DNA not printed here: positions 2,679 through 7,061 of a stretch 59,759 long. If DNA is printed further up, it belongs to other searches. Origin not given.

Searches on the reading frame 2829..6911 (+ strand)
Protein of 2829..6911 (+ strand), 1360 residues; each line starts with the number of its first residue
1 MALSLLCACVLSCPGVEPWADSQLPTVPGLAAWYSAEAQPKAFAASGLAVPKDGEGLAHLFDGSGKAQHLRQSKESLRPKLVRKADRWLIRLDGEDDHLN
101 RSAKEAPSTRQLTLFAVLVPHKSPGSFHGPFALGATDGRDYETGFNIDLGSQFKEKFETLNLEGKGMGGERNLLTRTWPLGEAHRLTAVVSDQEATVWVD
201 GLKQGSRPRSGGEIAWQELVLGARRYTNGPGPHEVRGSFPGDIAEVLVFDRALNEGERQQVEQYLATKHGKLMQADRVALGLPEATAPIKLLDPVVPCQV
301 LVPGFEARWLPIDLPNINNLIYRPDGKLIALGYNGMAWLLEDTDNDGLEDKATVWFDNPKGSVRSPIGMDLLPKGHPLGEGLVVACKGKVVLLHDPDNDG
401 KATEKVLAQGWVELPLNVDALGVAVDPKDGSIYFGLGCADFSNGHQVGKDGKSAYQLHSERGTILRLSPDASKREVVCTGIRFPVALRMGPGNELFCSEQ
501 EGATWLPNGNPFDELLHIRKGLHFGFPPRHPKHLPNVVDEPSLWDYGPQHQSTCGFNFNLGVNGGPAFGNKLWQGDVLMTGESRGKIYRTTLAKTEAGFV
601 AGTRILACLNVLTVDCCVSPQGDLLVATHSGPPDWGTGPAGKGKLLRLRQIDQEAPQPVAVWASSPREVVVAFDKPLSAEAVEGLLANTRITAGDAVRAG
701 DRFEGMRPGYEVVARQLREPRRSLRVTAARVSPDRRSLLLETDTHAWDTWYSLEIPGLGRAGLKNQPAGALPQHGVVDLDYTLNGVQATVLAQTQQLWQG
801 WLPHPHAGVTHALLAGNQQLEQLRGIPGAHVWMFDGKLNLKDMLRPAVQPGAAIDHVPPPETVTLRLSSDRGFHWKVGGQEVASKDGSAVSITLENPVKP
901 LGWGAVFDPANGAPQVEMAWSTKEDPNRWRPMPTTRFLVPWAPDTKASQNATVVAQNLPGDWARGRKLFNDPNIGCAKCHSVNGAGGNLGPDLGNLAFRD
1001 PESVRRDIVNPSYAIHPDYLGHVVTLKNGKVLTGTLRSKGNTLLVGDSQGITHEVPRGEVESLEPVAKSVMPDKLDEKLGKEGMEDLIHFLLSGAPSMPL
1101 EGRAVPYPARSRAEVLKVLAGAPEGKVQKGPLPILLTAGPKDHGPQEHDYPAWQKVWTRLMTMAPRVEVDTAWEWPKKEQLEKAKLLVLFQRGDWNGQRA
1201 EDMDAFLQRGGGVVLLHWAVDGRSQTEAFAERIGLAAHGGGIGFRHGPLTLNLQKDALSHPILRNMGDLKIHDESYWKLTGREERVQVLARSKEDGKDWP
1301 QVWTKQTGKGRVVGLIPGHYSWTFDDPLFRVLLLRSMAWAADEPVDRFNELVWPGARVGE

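Call 57: search_protein_families(library=pfam, proteins=[window:2829-6911:+], max_evalue=0.00001)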
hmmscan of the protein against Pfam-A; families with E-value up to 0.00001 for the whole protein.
window:2829-6911:+ (1360 aa): 3 families
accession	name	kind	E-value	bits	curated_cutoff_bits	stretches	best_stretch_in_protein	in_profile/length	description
PF06283.17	ThuA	-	4.9e-21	76.4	33.4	1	1167-1340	32-209/209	Trehalose utilisation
PF13385.13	Laminin_G_3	-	1.1e-06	29.3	27.6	1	94-257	2-149/151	Concanavalin A-like lectin/glucanases superfamily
PF00034.26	Cytochrom_C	-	5e-06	28.2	21.3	0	963-1004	2-41/90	Cytochrome c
